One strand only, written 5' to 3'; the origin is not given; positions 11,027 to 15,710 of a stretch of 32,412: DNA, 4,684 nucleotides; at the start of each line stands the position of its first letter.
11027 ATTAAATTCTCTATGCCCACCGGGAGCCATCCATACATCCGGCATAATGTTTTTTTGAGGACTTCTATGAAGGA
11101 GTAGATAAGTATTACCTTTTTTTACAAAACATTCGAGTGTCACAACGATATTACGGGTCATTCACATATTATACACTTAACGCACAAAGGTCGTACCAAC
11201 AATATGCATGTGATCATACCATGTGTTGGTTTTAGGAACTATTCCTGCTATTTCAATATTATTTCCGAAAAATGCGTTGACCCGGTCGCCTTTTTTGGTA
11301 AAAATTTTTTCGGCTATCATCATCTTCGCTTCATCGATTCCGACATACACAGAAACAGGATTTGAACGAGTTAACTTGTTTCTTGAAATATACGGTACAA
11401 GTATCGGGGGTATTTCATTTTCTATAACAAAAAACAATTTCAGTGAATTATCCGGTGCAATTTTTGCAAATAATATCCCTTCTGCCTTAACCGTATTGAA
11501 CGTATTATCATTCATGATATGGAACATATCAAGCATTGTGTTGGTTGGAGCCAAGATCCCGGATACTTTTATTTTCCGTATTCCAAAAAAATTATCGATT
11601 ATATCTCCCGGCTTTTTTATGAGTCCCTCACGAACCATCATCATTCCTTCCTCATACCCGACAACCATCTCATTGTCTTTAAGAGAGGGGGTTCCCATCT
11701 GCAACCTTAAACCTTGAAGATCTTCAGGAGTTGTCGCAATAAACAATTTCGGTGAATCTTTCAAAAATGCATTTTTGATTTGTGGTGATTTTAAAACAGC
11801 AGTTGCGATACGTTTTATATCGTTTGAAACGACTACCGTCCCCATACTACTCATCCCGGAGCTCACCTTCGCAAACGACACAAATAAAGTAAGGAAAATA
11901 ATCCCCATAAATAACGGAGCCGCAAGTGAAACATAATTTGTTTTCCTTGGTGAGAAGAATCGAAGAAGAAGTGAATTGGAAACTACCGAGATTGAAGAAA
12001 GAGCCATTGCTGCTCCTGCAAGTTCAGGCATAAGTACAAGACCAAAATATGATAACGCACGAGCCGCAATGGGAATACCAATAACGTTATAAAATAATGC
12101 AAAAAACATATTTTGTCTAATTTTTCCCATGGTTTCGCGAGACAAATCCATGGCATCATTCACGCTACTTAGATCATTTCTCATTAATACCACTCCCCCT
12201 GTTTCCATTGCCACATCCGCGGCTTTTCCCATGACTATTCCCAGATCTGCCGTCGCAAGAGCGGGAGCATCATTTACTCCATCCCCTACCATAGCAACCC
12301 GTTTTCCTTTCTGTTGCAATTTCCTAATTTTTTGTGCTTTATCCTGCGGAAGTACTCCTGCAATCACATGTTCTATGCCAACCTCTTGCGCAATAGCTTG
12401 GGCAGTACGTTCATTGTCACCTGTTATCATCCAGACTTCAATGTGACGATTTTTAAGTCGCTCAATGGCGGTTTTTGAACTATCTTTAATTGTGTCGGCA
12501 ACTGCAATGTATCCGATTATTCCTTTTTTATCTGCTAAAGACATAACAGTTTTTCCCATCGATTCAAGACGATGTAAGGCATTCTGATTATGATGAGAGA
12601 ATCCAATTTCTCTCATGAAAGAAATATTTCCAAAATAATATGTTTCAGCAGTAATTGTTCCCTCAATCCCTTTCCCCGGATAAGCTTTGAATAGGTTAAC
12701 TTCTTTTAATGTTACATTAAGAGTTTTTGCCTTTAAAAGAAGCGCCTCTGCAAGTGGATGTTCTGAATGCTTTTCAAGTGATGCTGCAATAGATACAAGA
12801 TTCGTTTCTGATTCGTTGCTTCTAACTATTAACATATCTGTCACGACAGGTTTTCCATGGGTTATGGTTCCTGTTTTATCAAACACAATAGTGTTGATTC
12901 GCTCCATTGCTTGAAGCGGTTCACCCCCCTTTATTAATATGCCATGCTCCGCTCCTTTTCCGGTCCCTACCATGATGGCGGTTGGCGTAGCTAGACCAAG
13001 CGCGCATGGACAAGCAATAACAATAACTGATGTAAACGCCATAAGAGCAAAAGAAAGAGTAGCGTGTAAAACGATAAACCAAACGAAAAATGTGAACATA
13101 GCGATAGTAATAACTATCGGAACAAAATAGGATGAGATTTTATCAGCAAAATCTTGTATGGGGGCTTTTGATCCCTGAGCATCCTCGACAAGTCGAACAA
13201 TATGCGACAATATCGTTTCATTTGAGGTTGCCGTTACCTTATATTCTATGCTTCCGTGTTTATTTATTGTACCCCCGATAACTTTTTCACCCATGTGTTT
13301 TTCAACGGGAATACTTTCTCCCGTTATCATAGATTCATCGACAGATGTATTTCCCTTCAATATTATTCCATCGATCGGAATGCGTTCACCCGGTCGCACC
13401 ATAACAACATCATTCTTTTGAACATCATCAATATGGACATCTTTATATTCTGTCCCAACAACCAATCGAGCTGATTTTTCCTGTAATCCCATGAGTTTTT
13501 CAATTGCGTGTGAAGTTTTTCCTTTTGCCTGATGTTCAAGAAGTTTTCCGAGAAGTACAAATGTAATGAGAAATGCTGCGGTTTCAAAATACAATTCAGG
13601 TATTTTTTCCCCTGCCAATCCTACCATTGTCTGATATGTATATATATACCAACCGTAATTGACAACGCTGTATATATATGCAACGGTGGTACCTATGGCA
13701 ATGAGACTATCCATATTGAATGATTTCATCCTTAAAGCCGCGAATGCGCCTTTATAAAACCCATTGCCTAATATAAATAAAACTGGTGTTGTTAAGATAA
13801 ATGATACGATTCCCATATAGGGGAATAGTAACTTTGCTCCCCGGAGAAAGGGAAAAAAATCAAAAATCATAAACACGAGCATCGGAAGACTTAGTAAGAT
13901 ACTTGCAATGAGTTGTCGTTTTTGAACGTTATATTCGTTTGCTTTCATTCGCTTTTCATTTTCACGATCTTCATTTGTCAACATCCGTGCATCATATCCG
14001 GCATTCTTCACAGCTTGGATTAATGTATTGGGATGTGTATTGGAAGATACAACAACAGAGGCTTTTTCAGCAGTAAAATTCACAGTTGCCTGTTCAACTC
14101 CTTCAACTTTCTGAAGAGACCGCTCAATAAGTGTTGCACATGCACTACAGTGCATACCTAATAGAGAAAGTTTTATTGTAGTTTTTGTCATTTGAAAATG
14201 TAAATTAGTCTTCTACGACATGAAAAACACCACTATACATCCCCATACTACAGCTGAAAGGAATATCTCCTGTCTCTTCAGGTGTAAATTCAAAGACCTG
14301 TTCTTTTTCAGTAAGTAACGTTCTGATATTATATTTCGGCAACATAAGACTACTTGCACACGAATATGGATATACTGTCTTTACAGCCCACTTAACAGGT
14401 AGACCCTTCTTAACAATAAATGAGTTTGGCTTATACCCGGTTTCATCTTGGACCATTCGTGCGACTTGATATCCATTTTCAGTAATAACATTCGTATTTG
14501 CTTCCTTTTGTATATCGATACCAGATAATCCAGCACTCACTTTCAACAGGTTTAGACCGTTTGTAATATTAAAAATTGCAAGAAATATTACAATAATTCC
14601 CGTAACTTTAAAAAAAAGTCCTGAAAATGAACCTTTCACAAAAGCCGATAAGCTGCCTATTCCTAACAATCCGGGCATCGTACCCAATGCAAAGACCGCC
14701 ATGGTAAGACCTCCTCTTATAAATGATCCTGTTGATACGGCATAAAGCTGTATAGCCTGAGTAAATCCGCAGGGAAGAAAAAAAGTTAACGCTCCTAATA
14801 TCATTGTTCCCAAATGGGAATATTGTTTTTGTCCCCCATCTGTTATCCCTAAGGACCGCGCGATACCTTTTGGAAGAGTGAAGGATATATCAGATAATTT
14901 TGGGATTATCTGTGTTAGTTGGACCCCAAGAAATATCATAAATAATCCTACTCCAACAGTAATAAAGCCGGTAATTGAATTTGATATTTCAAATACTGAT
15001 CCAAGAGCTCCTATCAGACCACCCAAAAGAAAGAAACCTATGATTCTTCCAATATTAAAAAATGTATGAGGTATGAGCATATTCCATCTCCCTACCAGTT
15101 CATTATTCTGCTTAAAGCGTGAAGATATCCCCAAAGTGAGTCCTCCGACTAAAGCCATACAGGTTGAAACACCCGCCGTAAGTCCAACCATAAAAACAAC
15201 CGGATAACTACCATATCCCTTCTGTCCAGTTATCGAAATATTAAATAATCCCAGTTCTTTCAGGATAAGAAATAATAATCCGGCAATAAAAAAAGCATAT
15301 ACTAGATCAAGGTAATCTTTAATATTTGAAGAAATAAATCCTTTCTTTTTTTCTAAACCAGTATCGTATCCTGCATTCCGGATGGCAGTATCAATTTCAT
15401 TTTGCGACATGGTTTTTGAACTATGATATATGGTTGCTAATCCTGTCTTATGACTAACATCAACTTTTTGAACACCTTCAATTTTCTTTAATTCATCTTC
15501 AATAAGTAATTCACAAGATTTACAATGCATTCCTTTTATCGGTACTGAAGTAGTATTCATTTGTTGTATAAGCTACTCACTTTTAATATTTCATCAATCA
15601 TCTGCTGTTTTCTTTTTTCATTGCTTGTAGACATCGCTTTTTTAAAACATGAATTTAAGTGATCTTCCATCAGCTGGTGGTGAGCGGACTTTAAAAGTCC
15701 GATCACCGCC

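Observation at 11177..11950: CopA carries an extra ninth TM helix and a duplicated extracytoplasmic domain that resembles the MacB/LolCE/FtsX periplasmic domain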

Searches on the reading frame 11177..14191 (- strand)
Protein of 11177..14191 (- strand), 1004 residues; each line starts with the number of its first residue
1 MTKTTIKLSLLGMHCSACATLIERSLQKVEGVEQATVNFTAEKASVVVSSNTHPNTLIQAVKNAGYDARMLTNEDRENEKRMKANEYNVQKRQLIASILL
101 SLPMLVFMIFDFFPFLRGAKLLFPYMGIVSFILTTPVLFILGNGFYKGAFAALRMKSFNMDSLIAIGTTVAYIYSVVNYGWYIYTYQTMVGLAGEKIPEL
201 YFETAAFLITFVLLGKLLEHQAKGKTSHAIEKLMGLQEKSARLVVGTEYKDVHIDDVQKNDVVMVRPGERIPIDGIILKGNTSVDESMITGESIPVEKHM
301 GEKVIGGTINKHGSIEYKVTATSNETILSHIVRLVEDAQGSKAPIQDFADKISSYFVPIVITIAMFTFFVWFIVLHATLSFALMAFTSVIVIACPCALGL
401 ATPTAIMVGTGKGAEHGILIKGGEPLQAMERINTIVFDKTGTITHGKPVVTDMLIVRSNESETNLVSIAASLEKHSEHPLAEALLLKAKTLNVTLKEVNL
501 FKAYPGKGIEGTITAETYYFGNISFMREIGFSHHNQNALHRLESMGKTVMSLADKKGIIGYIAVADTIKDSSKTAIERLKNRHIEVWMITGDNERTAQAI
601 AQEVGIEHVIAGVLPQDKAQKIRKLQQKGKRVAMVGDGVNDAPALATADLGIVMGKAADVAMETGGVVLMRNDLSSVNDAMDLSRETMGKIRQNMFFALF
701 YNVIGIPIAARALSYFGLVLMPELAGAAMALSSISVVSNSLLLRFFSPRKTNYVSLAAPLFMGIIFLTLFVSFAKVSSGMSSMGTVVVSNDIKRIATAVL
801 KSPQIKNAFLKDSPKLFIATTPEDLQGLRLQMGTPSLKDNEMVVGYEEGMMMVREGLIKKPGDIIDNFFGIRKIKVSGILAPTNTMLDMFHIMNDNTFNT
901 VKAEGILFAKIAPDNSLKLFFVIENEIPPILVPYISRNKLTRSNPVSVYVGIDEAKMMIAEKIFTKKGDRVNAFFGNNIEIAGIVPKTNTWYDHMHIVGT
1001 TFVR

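Call 3: search_protein_families(library=pfam, proteins=[window:11177-14191:-], max_evalue=1)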
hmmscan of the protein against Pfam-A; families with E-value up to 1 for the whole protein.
window:11177-14191:- (1004 aa): 8 families
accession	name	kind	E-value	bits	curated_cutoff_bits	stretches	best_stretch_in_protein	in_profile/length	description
PF00122.25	E1-E2_ATPase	-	2.3e-59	200.4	28.1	1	236-416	2-181/181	E1-E2 ATPase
PF00702.32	Hydrolase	-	1.8e-38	133.3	26.4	1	432-649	1-191/191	haloacid dehalogenase-like hydrolase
PF00403.32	HMA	-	1.5e-14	54.5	24.8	1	12-67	6-62/62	Heavy-metal-associated domain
PF08282.18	Hydrolase_3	-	8.7e-06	26.1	20.9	2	624-678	198-252/255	haloacid dehalogenase-like hydrolase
PF12710.13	HAD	-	8.1e-05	23.6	27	1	574-645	92-188/189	haloacid dehalogenase-like hydrolase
PF19803.4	DUF6286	-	0.00075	20.4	35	1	11-62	33-85/108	Family of unknown function (DUF6286)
PF01514.23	YscJ_FliF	-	0.16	12.2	24.4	1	21-55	96-130/179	Secretory protein of YscJ/FliF family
PF10140.15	YukC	-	0.19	11.1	27.4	1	72-113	175-216/357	WXG100 protein secretion system (Wss), protein YukC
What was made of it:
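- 11177..14191 (-): Whole copA gene (1004 codons plus stop at 11177-11179): a Cu(I) P1B-1 ATPase fused to a ninth TM helix and a tandem Sabre-like outer domain. Pfam HMA, E1-E2_ATPase and Hydrolase (call 3).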

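Call 65: search_solved_structures(query=window:11177-14191:-, max_evalue=1e-40, show_alignments=0)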
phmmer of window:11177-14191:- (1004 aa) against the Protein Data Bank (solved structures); distinct sequences matched with E-value up to 1e-40: 19.
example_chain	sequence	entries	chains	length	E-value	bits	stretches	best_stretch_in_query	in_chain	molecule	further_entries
3j09_A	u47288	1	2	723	1.8e-173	582.4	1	9-748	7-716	copper-exporting P-type ATPase A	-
7r0g_A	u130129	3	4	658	1.3e-168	566.3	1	121-748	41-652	Putative copper-exporting P-type ATPase A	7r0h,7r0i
3j08_A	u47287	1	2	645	1.5e-168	566.1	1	121-748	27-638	copper-exporting P-type ATPase A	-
8q73_A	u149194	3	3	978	4.2e-166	558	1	6-747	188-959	Copper-transporting ATPase HMA4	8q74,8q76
8q75_A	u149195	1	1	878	6.3e-166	557.4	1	6-747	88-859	Copper-transporting ATPase HMA4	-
7si3_A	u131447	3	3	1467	5.1e-160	537.8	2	5-513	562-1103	P-type Cu(+) transporter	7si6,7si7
3rfu_A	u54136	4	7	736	1.8e-157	529.4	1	85-744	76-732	Copper efflux ATPase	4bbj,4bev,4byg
7xuk_A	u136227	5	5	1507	9.9e-157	527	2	5-374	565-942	Copper-transporting ATPase 2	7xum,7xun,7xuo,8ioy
4umv_A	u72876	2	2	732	5.2e-95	322.7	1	185-721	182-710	ZINC-TRANSPORTING ATPASE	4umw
7qbz_A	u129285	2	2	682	8.6e-94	318.7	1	180-747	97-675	Cadmium translocating P-type ATPase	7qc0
3a1c_A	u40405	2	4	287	4.4e-66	227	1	409-692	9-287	Probable copper-exporting P-type ATPase A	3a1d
3a1e_A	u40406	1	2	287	5.2e-65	223.4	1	409-692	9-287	Probable copper-exporting P-type ATPase A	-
3sky_A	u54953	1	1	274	9.8e-62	212.6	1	430-693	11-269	Copper-exporting P-type ATPase B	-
3skx_A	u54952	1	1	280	2.1e-61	211.5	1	430-691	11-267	Copper-exporting P-type ATPase B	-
2b8e_A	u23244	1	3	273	2.3e-61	211.3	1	422-692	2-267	cation-transporting ATPase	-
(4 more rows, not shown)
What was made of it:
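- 11948..14191 (-): Canonical CopA core, residues 1-748 (HMA domain, 8 TM helices, A/P/N domains), ending ............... Alignments to A. fulgidus CopA (3j09, query 9-748) and L. pneumophila CopA (3rfu, query 85-744) stop here (call 65).
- On P1B-1 Cu(I)-exporting ATPase (CopA): The best solved relatives are all Cu-ATPases, E 1e-157 to 1e-173 (call 65). The core aligns to 8-TM CopAs up to residue 748 (call 65).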

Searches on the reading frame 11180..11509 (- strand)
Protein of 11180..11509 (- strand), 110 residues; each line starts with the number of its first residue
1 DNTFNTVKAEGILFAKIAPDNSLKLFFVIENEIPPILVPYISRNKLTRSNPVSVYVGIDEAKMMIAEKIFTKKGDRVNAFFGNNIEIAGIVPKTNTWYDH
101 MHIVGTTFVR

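Call 47: predict_structure(alignment_id=A3)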
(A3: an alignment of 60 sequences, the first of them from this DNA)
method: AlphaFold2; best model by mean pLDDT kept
length: 110 residues; sequences in the alignment: 60
mean_pLDDT: 92.9   pTM: 0.86
mean pLDDT of the five models: 92.9, 92.3, 92.2, 91.5, 90.4
residues with pLDDT >= 90: 96; 70-90: 5; 50-70: 9; < 50: 0
segments of 3 or more residues with pLDDT < 50: none
pLDDT, mean of each block of 10 residues (from residue 1): 66 92 95 94 93 98 98 97 98 96 96
secondary structure, 60 per line:
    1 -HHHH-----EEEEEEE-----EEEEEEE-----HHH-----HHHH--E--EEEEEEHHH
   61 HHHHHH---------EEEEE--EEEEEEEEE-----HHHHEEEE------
elements in order: H2-5 E11-17 E23-29 H43-46 E52-57 H58-66 E76-80 E83-91 H97-100 E101-104

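Call 49: fold_search(model_id=the predicted structure, library=pdb)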
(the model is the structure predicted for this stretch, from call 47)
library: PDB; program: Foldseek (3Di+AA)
matches with E <= 10: 309; with E <= 0.001: 0
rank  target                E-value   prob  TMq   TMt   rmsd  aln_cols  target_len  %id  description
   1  6f49_B                1.2e-03  1.00  0.58  0.33   6.5       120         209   13  Periplasmic domain of LolC lacking the Hook. (released 2018-07-25)
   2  5naa_A                3.7e-03  0.99  0.52  0.28   8.2       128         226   12  Lipoprotein-releasing system transmembrane protein LolC (released 2017-11-15)
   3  5naa_B                4.2e-03  0.99  0.50  0.28   8.6       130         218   15  Lipoprotein-releasing system transmembrane protein LolC (released 2017-11-15)
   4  6f49_A                6.2e-03  1.00  0.57  0.33   5.0       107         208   13  Periplasmic domain of LolC lacking the Hook. (released 2018-07-25)
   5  6f49_C                6.6e-03  1.00  0.58  0.33   5.0       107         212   14  Periplasmic domain of LolC lacking the Hook. (released 2018-07-25)
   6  7arh_C                6.6e-03  0.98  0.52  0.17   8.7       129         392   15  LolCDE in complex with lipoprotein (released 2021-04-07)
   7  7ark_C                9.2e-03  0.93  0.48  0.17   7.2       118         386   14  LolCDE in complex with AMP-PNP in the closed NBD state (released 2021-04-07)
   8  7ark_E                1.2e-02  0.96  0.52  0.17   9.0       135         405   10  LolCDE in complex with AMP-PNP in the closed NBD state (released 2021-04-07)
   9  9gvk_C                1.9e-02  0.91  0.50  0.17   8.3       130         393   16  Cryo-EM structure of endogenous ATP-bound LolCDE with LolD-E171Q mutations in nanodiscs (released 2025-01-08)
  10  7v8i_C                1.2e-01  0.80  0.50  0.16   6.5       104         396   15  LolCD(E171Q)E with bound AMPPNP in nanodiscs (released 2022-08-31)
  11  4gs5                  6.2e-01  0.14  0.23  0.09   3.7        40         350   22  The crystal structure of acyl-CoA synthetase (AMP-forming)/AMP-acid ligase II-like protein from Dyadobacter fermentans D (released 2012-09-12)
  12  3vkg_A                6.6e-01  0.02  0.14  0.02  14.3       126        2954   12  X-ray structure of an MTBD truncation mutant of dynein motor domain (released 2012-03-14)
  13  6g83_B                8.6e-01  0.06  0.19  0.07  10.9        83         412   10  Crystal structure of M. tuberculosis DprE1 in complex with sPBTZ169 (sulfonylPBTZ) (released 2018-08-01)
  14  9qgn_A                8.6e-01  0.04  0.19  0.10  11.9       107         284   10  Cryo-EM structure of the PlPVC1 cap, 6-fold symmetrized (C6), in extended state (released 2025-10-29)
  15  5oel_B                9.1e-01  0.05  0.19  0.07  11.1        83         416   10  Mycobacterium tuberculosis DprE1 mutant Y314C in complex with TCA1 (released 2018-05-16)
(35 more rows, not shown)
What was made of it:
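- On MacB_PCD / type VII ABC periplasmic domain (PF12704): For module 2, the Foldseek top 10 are all LolC/LolE, with TMq up to 0.58 and probability 1.00, followed by a clear gap (call 49).
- The next hit drops to probability 0.14 and TMq 0.23 (call 49).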

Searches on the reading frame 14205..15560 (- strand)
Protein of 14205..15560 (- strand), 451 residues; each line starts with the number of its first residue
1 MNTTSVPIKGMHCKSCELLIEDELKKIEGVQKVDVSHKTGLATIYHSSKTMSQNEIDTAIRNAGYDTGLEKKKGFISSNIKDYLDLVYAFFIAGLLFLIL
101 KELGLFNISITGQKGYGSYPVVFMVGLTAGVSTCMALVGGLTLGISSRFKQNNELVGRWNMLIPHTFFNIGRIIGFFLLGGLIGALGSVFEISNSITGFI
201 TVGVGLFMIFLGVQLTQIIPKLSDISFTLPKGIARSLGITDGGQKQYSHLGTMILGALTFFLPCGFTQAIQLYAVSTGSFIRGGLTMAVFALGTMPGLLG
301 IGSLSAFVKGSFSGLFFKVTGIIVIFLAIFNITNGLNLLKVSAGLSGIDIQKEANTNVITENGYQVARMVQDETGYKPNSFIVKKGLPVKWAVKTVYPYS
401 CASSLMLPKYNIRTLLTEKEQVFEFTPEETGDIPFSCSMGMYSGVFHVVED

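Call 3: search_protein_families(library=pfam, proteins=[window:14205-15560:-], max_evalue=1)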
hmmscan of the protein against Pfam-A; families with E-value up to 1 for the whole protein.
window:14205-15560:- (451 aa): 6 families
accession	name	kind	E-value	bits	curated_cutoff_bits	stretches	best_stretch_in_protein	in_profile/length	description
PF13386.12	DsbD_2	-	1.2e-31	110.6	24.9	1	122-329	2-198/199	Cytochrome C biogenesis protein transmembrane region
PF00403.32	HMA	-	6.5e-13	49.3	24.8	1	6-66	2-62/62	Heavy-metal-associated domain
PF13473.12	Cupredoxin_1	-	0.0028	18.1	27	1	362-445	18-101/104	Cupredoxin-like domain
PF19991.5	HMA_2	-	0.039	14.3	30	1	19-63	34-78/154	Heavy metal associated domain 2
PF02033.23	RBFA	-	0.21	12.4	34.7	1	26-86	28-81/105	Ribosome-binding factor A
PF19803.4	DUF6286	-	0.36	11.8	35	1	10-63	34-87/108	Family of unknown function (DUF6286)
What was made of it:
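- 14205..15560 (-): Upstream operon partner (451 aa): cytoplasmic HMA domain, 7 hydrophobic segments (DsbD_2/CcdA-like core with TM cysteines), and a C-terminal CupA-like cupredoxin with C...CxMxM, predicted to face outward. Pfam HMA, DsbD_2 and Cupredoxin_1 (call 3).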

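Call 59: search_protein_families(library=ncbifam, proteins=[window:14205-15560:-], max_evalue=0.1)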
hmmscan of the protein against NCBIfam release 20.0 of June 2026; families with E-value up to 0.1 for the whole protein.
window:14205-15560:- (451 aa): 15 families
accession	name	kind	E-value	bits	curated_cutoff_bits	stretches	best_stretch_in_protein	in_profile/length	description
NF033556.1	MerTP_fusion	equivalog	2.8e-12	46.6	180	1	2-66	120-184/186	mercuric transport protein MerTP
NF033795.1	chaper_CopZ_Bs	exception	2.1e-11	43.8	91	1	6-66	4-64/66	copper chaperone CopZ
NF041115.1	UxxU_metal_bind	equivalog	4.8e-11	42.6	95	1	3-66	5-68/74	metal-binding (seleno)protein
NF033794.2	chaper_CopZ_Eh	exception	5.2e-11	42.5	95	1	6-67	4-65/68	copper chaperone CopZ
TIGR00003.1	TIGR00003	subfamily_domain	4.7e-10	39.5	62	1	6-67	4-65/66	copper ion binding protein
NF047957.1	CopZ_AFE_1862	equivalog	6.3e-10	39.3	85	1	6-66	3-60/62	CopZ family metallochaperone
TIGR02052.1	MerP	equivalog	2.5e-09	37.5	92.55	1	3-69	24-90/92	mercury resistance system periplasmic binding protein MerP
NF010311.1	PRK13748.1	subfamily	9.1e-09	34.7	600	1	6-74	3-70/560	mercury(II) reductase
NF045683.1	MerT_CopZ_Se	exception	1.6e-06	27.8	375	1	3-69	163-229/235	MerT/CopZ fusion-like heavy metal transport selenoprotein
NF008262.1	PRK11033.1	equivalog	2e-05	23.3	1005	1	4-93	43-130/731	zinc/cadmium/mercury/lead-transporting ATPase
NF033775.1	P_type_ZntA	exception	2.3e-05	22.9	1240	1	5-89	51-134/732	Zn(II)/Cd(II)/Pb(II) translocating P-type ATPase ZntA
NF033781.1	chaper_CopP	exception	5.5e-05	23.3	112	1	5-66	3-63/65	copper-binding metallochaperone CopP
NF033553.1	MerP_Gpos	exception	0.0055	16.5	110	1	6-66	49-110/112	mercury resistance system substrate-binding protein MerP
NF007952.0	PRK10671.1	equivalog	0.014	13.6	1316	1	5-67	106-165/838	copper-exporting P-type ATPase CopA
NF047536.1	Cu_chaper_CsoZ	equivalog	0.088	13.2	77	0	5-65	4-63/66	putative copper chaperone CsoZ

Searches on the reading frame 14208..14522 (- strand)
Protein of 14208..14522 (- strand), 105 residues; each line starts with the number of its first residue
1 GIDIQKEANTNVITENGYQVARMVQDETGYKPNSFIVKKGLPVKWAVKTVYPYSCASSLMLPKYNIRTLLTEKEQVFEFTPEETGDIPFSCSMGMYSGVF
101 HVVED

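Call 63: search_solved_structures(query=window:14208-14522:-, max_evalue=10, show_alignments=3)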
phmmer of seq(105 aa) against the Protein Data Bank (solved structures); distinct sequences matched with E-value up to 10: 4.
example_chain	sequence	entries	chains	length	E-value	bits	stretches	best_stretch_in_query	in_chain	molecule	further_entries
4f2f_A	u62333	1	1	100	6.5e-11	45.4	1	14-104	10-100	Cation-transporting ATPase, E1-E2 family protein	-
2mry_A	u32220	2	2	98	1.1e-10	44.7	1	15-100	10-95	Uncharacterized protein | CupA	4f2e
2z66_A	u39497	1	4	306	0.94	12.8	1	50-83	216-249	Variable lymphocyte receptor B, Toll-like receptor 4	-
1ypz_E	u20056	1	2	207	1.5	12.1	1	13-63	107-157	T cell receptor delta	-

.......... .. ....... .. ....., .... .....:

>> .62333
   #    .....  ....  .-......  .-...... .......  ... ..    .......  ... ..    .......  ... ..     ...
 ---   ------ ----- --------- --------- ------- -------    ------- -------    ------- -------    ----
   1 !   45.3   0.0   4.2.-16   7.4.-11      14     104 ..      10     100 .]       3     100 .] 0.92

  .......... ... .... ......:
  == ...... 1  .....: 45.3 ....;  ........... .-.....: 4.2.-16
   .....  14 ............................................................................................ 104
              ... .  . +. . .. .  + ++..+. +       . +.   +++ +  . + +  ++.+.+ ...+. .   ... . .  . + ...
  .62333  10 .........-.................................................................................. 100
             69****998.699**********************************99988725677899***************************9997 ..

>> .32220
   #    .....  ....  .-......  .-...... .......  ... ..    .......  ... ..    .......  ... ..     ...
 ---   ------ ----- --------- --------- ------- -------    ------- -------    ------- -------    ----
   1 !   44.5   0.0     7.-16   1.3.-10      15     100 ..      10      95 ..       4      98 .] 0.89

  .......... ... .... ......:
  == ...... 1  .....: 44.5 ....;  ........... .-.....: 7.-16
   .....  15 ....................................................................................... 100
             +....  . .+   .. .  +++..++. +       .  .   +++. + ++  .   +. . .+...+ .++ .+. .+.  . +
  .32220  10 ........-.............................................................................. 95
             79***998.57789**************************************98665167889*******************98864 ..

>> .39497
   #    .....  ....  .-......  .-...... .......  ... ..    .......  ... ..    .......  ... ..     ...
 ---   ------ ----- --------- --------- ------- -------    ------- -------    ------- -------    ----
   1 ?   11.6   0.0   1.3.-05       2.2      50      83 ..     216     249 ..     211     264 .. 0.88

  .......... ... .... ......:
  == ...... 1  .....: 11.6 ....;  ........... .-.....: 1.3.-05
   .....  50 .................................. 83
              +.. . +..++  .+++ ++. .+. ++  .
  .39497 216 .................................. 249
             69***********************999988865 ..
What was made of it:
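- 14205..15560 (-): C-terminal domain against 4f2f E 6.5e-11 and against CupA 4f2e/2mry E 1.1e-10, with both Cys and CxMxM aligned (call 63).
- Closest known: Streptococcus pneumoniae CupA / CopA cupredoxin pair. Same: The window's neighbouring gene ends in a domain homologous to CupA and to the S. pneumoniae CopA N-terminal domain, with the bridging Cys and CxMxM ligands conserved (call 63).
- The neighbour's C-terminal domain is a CupA / S. pneumoniae CopA metal-binding-domain homologue, with both Cys and CxMxM aligned (call 63).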
